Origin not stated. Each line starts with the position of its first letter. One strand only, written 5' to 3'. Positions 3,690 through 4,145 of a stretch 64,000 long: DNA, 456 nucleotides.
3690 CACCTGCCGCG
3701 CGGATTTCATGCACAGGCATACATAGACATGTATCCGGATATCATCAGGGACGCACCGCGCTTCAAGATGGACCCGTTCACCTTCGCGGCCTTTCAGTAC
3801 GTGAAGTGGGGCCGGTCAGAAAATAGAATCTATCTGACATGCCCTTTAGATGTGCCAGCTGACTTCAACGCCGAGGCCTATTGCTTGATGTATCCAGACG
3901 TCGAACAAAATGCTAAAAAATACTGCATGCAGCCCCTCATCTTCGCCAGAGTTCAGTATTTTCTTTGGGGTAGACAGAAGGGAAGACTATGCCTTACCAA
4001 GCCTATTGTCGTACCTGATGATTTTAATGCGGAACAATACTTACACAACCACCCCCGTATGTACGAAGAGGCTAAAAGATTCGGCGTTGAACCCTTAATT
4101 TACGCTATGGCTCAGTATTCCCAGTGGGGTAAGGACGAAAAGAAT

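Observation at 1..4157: Tandem array of paralogous secreted proteins defined by an undescribed C-terminal ~46-aa repeat module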

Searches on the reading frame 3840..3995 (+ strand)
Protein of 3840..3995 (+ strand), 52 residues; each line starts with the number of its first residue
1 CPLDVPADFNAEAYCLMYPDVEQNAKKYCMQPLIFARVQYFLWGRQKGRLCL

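Call 16: search_solved_structures(query=A1, max_evalue=10, show_alignments=3)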
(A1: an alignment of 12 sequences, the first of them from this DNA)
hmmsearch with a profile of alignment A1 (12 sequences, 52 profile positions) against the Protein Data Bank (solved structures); distinct sequences matched with E-value up to 10: 0.
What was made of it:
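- On Solved structures (PDB): Profile against PDB sequences: 0 hits at E<=10 (call 16).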

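Call 25: search_protein_representatives(alignment_id=A1)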
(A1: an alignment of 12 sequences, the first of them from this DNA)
Query: 12 sequences, 52 profile positions. Proteins with E-value up to 0.001 (for the whole library): 437; up to 1e-10: 78; up to 1e-30: 9. The best 150 are listed.
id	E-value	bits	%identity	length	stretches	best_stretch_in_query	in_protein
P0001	1.9e-83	290.5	-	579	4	2-51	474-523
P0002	2.9e-75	264.3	-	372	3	2-52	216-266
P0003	1.9e-74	261.7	-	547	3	2-51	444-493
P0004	1.5e-71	252.4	-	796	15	2-50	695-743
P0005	4.3e-51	186.9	-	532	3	2-51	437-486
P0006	8.0e-43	160.4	-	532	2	2-51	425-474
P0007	3.2e-41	155.3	-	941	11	6-52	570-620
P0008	4.2e-41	154.9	-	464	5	3-52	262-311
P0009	1.6e-35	137.0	-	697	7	5-51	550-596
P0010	4.7e-30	119.5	-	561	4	4-51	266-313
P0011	2.4e-29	117.3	-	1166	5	8-47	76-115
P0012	1.8e-28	114.4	-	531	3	3-45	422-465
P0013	1.5e-27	111.5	-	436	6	3-51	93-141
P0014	2.3e-27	110.9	-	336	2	3-50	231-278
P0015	1.1e-26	108.7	-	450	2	5-52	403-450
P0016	1.7e-26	108.1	-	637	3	6-52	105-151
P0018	1.0e-25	105.7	-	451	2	5-50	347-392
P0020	1.7e-25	104.9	-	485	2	3-52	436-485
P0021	6.0e-25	103.2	-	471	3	3-51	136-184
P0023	1.6e-24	101.8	-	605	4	11-50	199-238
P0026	1.6e-22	95.4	-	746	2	4-52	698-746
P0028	3.1e-21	91.3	-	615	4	5-50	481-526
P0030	1.8e-20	88.8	-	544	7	12-50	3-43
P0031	2.1e-20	88.6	-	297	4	4-51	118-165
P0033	6.1e-20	87.1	-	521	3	5-51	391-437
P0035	1.7e-19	85.7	-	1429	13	5-52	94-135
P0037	2.9e-19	85.0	-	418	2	2-51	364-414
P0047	5.1e-17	77.8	-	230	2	3-52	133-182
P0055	4.4e-14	68.4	-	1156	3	6-47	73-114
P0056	5.2e-14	68.1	-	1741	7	11-50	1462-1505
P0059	1.2e-13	67.0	-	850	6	13-50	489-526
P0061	4.6e-13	65.1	-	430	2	9-51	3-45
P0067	2.2e-12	62.9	-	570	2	8-49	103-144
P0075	5.1e-11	58.6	-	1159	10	3-51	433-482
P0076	6.9e-11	58.2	-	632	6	9-50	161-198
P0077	8.8e-11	57.8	-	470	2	4-50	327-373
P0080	1.4e-10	57.2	-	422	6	6-50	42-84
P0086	4.1e-10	55.7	-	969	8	9-24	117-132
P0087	4.5e-10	55.5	-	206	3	4-51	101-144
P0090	7.4e-10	54.8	-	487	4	5-52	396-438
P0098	2.5e-09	53.2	-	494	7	8-50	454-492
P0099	2.5e-09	53.1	-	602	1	4-52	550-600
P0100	2.9e-09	52.9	-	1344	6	4-52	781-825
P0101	3.1e-09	52.8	-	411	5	6-49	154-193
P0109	1.0e-08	51.2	-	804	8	8-23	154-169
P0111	1.1e-08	51.1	-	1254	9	5-49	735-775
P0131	1.6e-07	47.4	-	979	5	8-50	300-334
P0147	5.4e-07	45.7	-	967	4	5-23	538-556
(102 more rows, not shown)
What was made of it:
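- On Broader '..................' repeat family (uncurated, defined here): 437 representatives at E<=1e-3, 78 at <=1e-10 (call 25).
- There are 437 relatives elsewhere (call 25).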

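Call 32: search_protein_families(library=pfam, alignment_id=A3, max_evalue=0.001)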
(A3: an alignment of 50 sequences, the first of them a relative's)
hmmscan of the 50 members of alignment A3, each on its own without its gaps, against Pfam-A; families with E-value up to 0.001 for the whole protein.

A. member 1, P0001 (579 aa): 0 families

B. families by the number of members that match (of 50 scanned): 7 families
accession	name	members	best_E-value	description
PF02205.27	WH2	3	2.3e-10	WH2 motif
PF00293.34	NUDIX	2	1.9e-08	NUDIX domain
PF00089.32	Trypsin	2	2.6e-06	Trypsin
PF11019.14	DUF2608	1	2.3e-17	Protein of unknown function (DUF2608)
PF00082.27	Peptidase_S8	1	6.8e-11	Subtilase family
PF13884.11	Peptidase_S74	1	2.9e-10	Chaperone of endosialidase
PF19187.6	HTH_PafC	1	1e-06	PafC helix-turn-helix domain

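Call 33: list_cluster_members(proteins=[P0005, P0012, P0014, P0015, P0016, P0018, P0020, P0026, P0037, P0099])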
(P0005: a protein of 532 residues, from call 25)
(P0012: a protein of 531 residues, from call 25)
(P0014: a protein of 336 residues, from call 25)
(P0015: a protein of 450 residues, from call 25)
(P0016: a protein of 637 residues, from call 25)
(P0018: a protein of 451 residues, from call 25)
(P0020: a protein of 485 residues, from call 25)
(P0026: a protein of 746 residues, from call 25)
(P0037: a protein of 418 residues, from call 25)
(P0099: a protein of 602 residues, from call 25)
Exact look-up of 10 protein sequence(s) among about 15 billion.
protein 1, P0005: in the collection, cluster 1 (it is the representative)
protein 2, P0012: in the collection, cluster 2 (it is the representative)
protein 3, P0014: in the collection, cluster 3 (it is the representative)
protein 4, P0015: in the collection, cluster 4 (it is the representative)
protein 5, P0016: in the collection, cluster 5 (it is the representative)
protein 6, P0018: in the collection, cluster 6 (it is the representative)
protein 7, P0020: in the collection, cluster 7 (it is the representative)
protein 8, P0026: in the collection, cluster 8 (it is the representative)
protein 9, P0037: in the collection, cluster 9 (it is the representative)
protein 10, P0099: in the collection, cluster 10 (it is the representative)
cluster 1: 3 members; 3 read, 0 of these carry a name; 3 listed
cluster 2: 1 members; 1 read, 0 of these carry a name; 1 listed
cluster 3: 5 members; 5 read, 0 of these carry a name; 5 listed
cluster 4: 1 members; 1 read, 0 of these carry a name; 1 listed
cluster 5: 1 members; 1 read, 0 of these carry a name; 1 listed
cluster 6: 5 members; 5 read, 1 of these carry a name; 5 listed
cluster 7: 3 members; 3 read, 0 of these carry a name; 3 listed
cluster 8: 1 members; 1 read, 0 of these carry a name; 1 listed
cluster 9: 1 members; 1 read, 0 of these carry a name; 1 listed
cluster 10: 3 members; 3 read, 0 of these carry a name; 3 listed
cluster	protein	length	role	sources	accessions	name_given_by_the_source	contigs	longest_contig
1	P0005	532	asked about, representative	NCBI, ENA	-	-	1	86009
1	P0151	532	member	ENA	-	-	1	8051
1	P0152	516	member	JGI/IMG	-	-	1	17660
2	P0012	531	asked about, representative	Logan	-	-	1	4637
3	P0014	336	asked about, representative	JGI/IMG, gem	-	-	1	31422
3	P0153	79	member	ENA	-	-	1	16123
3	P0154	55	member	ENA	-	-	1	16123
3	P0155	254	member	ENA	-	-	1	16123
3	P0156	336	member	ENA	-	-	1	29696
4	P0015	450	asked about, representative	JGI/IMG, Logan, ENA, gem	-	-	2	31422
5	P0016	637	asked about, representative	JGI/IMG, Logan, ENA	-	-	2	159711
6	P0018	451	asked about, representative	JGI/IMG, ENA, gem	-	-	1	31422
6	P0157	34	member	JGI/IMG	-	hypothetical protein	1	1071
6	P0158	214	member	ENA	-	-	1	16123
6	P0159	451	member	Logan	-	-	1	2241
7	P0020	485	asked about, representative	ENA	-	-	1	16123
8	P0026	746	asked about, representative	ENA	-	-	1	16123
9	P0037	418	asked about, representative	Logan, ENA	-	-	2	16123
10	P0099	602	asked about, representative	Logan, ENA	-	-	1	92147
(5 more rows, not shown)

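Call 34: find_encoding_contigs(protein=P0015, flank=10000, max_places=3)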
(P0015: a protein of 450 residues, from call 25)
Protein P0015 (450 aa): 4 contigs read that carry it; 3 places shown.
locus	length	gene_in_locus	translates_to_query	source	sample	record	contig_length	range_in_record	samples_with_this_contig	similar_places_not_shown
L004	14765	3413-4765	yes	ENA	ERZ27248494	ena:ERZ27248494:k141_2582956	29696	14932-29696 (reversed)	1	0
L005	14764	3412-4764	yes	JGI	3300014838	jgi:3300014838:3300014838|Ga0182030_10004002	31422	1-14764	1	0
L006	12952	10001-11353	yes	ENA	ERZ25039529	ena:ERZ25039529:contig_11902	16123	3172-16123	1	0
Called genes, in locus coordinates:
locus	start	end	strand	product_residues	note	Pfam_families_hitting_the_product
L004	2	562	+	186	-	?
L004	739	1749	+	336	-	-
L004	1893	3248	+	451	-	-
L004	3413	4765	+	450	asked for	PF00089:Trypsin (faint)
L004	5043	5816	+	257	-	-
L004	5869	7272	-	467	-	PF00890:FAD_binding_2, PF01134:GIDA (weak), PF01266:DAO (weak), PF03486:HI0933_like (weak), PF07992:Pyr_redox_2, PF12831:FAD_oxidored, PF00070:Pyr_redox, PF02852:Pyr_redox_dim, +3 more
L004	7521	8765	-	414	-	PF00364:Biotin_lipoyl, PF25917:BSH_RND (weak), PF25997:BSH_YhbJ (weak), PF02817:E3_binding, PF00198:2-oxoacid_dh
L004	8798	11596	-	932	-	PF16078:2-oxogl_dehyd_N, PF00676:E1_dh, PF02779:Transket_pyr, PF16870:OxoGdeHyase_C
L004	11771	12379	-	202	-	-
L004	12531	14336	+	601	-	PF02367:TsaE (faint), PF03308:MeaB (faint), PF13476:AAA_23 (faint), PF13604:AAA_30 (faint), PF00005:ABC_tran, PF00005:ABC_tran, PF02463:SMC_N (weak), PF16326:ABC_tran_CTD, +10 more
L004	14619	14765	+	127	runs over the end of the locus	-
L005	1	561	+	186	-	?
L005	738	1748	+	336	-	-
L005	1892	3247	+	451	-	-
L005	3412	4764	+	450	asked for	PF00089:Trypsin (faint)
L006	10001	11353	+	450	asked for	PF00089:Trypsin (faint)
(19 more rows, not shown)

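Call 35: find_encoding_contigs(protein=P0026, flank=10000, max_places=3)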
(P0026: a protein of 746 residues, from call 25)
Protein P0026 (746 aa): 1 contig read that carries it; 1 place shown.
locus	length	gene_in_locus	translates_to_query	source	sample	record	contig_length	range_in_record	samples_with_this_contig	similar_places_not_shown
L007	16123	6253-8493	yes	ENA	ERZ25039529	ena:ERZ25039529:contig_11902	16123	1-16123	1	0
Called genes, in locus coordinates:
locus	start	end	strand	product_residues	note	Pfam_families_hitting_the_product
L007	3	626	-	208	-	?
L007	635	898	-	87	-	PF01313:Bac_export_3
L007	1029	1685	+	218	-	PF00829:Ribosomal_L21p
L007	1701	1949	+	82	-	PF01016:Ribosomal_L27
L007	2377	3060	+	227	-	-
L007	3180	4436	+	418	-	-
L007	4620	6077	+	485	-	-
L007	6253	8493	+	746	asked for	-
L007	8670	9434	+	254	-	-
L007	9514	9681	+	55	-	-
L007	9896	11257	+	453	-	PF05686:Glyco_transf_90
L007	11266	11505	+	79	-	-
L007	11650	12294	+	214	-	-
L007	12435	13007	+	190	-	-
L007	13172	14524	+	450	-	PF00089:Trypsin (faint)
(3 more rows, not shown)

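Call 40: find_homologous_proteins(query=A4, max_evalue=0.001)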
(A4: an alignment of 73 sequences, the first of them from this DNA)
Query A4 (73 sequences) (52 aa, profile of the alignment): 2 proteins with E <= 0.001 among 17 candidates.
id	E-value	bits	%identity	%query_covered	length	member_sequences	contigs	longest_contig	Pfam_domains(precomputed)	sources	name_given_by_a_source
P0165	7.5e-6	44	42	23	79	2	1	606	-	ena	-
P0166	6.0e-5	41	23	92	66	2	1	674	-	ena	-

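Call 47: search_protein_families(library=pfam, proteins=[P0011, P0023, P0030, P0055, P0059, P0086, P0109, P0131, P0147, P0111], max_evalue=0.001)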
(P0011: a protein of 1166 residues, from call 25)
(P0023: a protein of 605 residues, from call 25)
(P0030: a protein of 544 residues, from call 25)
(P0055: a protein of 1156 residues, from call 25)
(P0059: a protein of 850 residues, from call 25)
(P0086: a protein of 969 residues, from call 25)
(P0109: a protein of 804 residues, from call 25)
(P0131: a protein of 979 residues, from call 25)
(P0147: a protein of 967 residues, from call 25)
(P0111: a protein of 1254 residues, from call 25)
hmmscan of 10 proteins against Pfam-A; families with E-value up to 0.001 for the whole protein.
P0011 (1166 aa): 0 families

P0023 (605 aa): 0 families

P0030 (544 aa): 1 family
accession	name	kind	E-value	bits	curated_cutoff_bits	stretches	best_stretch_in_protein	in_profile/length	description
PF19187.6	HTH_PafC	-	1e-06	29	32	0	415-443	9-37/115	PafC helix-turn-helix domain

P0055 (1156 aa): 0 families

P0059 (850 aa): 0 families

P0086 (969 aa): 5 families
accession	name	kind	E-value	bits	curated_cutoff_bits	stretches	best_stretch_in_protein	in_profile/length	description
PF00535.33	Glycos_transf_2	-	1.1e-40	139.7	23.3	2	433-579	2-155/168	Glycosyl transferase family 2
PF10111.15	Glyco_tranf_2_2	-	2.1e-12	47.6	27.3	1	433-629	2-217/276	Glycosyltransferase like family 2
PF13641.12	Glyco_tranf_2_3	-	3.5e-11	44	27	1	431-613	3-196/230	Glycosyltransferase like family 2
PF13704.12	Glyco_tranf_2_4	-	7.3e-06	26.8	27.5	1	460-519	21-82/98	Glycosyl transferase family 2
PF15645.12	Tox-PLDMTX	-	0.00039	21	26.1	0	346-376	36-66/142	Dermonecrotoxin of the Papain-like fold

P0109 (804 aa): 2 families
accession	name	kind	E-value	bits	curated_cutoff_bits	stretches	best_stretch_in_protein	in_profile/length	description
PF13692.12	Glyco_trans_1_4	-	6e-11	43.2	27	1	633-763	2-137/142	Glycosyl transferases group 1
PF00534.26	Glycos_transf_1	-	6e-10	39.3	26.4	1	633-758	16-148/172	Glycosyl transferases group 1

P0131 (979 aa): 3 families
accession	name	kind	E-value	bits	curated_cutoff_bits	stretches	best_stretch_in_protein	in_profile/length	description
PF13692.12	Glyco_trans_1_4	-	4e-17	63.2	27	1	542-691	2-140/142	Glycosyl transferases group 1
PF00534.26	Glycos_transf_1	-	1e-14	54.8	26.4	1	538-694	12-159/172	Glycosyl transferases group 1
PF20706.3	GT4-conflict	-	1e-05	25.2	26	1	542-677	198-331/385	Family 4 Glycosyltransferase in conflict systems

P0147 (967 aa): 0 families

P0111 (1254 aa): 1 family
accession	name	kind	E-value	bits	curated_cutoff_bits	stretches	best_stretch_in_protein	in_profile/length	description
PF13151.12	DUF3990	-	0.00055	20.1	32.2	0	521-541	21-41/152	Protein of unknown function (DUF3990)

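Call 55: list_cluster_members(proteins=[P0004, P0007, P0008, P0009, P0010, P0011, P0013, P0021, P0030, P0047])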
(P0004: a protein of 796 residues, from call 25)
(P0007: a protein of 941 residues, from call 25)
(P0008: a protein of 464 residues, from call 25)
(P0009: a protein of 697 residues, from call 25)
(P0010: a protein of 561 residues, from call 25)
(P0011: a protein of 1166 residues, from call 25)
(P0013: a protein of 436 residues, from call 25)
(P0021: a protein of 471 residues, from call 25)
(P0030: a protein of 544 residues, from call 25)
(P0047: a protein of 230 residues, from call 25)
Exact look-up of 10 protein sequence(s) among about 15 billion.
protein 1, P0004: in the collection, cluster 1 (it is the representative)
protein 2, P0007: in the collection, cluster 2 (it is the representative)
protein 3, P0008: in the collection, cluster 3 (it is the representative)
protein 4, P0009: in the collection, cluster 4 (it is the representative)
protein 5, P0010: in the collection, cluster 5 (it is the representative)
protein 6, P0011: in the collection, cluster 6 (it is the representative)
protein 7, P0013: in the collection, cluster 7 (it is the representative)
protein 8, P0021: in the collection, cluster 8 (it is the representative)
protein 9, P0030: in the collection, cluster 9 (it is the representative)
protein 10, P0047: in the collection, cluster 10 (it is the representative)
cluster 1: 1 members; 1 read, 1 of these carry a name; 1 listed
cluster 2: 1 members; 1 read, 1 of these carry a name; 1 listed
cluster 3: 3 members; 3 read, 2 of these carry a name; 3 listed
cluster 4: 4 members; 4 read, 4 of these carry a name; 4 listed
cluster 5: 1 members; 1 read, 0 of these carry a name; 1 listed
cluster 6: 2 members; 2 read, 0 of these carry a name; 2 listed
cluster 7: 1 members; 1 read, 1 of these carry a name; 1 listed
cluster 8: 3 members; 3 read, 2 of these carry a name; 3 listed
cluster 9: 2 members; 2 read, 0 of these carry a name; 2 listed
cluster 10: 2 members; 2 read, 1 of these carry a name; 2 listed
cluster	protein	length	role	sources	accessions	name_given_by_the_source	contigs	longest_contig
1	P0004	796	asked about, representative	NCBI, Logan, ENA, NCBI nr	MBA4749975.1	MAG: hypothetical protein H2057_05070 [Alphaproteobacteria bacterium] | hypothetical protein [Alphaproteobacteria bacterium]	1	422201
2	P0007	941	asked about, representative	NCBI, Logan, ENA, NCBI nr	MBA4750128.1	MAG: hypothetical protein H2057_05865 [Alphaproteobacteria bacterium] | hypothetical protein [Alphaproteobacteria bacterium]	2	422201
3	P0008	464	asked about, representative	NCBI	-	-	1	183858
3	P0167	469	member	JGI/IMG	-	hypothetical protein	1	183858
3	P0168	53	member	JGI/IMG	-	RNA polymerase sigma-70 factor (ECF subfamily)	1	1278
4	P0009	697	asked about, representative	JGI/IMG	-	hypothetical protein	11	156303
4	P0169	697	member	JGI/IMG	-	hypothetical protein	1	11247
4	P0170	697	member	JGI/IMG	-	hypothetical protein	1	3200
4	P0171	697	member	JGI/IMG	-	hypothetical protein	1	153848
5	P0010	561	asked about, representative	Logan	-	-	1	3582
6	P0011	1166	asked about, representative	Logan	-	-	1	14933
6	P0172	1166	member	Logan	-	-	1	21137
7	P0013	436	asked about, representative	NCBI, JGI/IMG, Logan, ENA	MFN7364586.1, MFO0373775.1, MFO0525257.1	MAG: hypothetical protein ACK5TR_01405 [Alphaproteobacteria bacterium] | hypothetical protein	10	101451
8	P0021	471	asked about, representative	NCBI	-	-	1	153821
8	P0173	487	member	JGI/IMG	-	hypothetical protein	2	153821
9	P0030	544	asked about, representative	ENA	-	-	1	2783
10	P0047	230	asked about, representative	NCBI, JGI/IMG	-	hypothetical protein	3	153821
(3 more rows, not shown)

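Call 69: find_encoding_contigs(protein=P0005, flank=10000, max_places=2)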
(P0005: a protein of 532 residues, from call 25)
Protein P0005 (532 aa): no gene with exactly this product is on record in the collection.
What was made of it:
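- Tried and rejected: The lookup of P0005's contig failed (call 69).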

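Call 70: find_encoding_contigs(protein=P0016, flank=10000, max_places=2)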
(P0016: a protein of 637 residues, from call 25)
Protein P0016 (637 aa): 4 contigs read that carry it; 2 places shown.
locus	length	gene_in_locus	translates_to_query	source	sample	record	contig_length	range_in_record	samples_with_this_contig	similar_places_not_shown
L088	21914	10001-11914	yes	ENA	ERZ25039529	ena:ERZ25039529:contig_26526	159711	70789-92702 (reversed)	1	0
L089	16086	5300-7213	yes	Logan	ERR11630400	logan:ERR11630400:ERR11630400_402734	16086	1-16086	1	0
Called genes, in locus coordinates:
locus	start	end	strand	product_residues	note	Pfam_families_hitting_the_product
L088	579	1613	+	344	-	PF01208:URO-D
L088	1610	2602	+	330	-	PF00762:Ferrochelatase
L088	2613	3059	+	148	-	PF03653:UPF0093, PF05425:CopD (weak)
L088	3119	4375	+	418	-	PF07498:Rho_N, PF07497:Rho_RNA_bind, PF00006:ATP-synt_ab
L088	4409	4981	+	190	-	PF02527:GidB, PF06325:PrmA (faint)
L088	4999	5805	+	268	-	PF00142:Fer4_NifH (weak), PF01656:CbiA, PF02374:ArsA_ATPase (weak), PF06564:CBP_BcsQ (weak), PF09140:MipZ (weak), PF10609:ParA, PF13614:AAA_31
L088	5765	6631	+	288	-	PF02195:ParB_N, PF17762:HTH_ParB, PF23552:ParB_C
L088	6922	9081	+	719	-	PF23139:OB_YrrC, PF14520:HHH_5, PF14490:HHH_RecD2, PF05970:PIF1 (weak), PF13245:AAA_19, PF13604:AAA_30, PF18335:SH3_13, PF13538:UvrD_C_2, +3 more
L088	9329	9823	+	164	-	-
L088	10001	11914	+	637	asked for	-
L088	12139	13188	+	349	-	-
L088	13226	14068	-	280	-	PF04229:GrpB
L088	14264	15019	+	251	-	PF12937:F-box-like (weak)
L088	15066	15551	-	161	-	-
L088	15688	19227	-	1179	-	-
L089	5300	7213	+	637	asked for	-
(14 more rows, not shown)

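Call 86: search_protein_families(library=pfam, proteins=[P0010, P0028, P0033, P0077, P0031, P0015, P0018, P0014, P0026, P0020], max_evalue=0.01)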
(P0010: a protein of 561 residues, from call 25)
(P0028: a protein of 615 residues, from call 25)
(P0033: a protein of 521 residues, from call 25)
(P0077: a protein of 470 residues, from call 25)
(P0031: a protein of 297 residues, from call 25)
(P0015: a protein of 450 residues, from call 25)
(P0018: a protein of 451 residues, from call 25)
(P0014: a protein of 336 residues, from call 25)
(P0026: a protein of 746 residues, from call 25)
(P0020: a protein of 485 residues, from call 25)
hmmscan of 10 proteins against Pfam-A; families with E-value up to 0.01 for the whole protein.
P0010 (561 aa): 1 family
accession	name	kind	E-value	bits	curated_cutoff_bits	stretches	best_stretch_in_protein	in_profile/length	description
PF02205.27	WH2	-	2.3e-10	40.2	23.1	1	529-557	1-28/28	WH2 motif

P0028 (615 aa): 0 families

P0033 (521 aa): 1 family
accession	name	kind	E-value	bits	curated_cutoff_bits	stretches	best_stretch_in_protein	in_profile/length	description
PF02205.27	WH2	-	2e-08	34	23.1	1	490-516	3-28/28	WH2 motif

P0077 (470 aa): 0 families

P0031 (297 aa): 1 family
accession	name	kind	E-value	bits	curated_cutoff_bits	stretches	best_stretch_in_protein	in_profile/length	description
PF02205.27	WH2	-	1.3e-06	28.2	23.1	1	263-289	3-28/28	WH2 motif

P0015 (450 aa): 1 family
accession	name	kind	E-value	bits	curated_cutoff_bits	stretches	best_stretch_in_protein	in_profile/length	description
PF00089.32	Trypsin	-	7.5e-06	26.4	20.6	0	38-88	15-62/220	Trypsin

P0018 (451 aa): 0 families

P0014 (336 aa): 0 families

P0026 (746 aa): 0 families

P0020 (485 aa): 0 families
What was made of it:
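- In relatives: trypsin, NUDIX, DUF2608 and WH2 (calls 32, 86).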

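Call 90: search_protein_families(library=phrogs, proteins=[P0011, P0023, P0055, P0059, P0067, P0061, P0030], max_evalue=0.001)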
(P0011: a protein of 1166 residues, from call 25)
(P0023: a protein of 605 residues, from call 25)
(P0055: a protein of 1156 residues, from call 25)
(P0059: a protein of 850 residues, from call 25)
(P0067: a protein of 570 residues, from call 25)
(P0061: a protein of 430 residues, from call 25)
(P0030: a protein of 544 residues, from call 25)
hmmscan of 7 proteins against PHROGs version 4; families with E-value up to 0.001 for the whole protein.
P0011 (1166 aa): 3 families
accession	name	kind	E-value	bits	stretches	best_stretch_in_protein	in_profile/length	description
phrog_6090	-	tail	2.3e-08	33.1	1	1079-1122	1092-1135/1853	tail length tape measure protein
phrog_5448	-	tail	6.2e-08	31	1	1081-1145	2280-2338/3103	tail length tape measure protein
phrog_37298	-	unknown function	0.00096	18.3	0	1077-1119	977-1019/1088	-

P0023 (605 aa): 0 families

P0055 (1156 aa): 0 families

P0059 (850 aa): 0 families

P0067 (570 aa): 5 families
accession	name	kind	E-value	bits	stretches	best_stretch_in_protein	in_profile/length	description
phrog_6121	-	head and packaging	3.1e-91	307.7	1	2-556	18-381/392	virion structural protein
phrog_4287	-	DNA, RNA and nucleotide metabolism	4.2e-13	50.3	1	459-557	282-381/392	DNA ejection protein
phrog_8003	-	head and packaging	2.7e-11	44.3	1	450-542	243-337/389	virion structural protein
phrog_5481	-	tail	3.7e-06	26.7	1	306-555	730-977/1043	tail fiber protein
phrog_28992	-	unknown function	0.00068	19.9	0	488-562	244-314/343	-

P0061 (430 aa): 0 families

P0030 (544 aa): 2 families
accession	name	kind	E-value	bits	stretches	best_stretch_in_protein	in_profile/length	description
phrog_16823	-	tail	2.5e-11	42.7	0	272-319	1777-1829/1948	tail length tape measure protein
phrog_11716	-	unknown function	7e-06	27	0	424-441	21-38/62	-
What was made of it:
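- It occurs in phage virion, tape-measure-like and tail-fibre-like proteins (calls 32, 90). They also occur in proteins without signal peptides, namely glycosyltransferases (call 47) and phage virion proteins (call 90).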
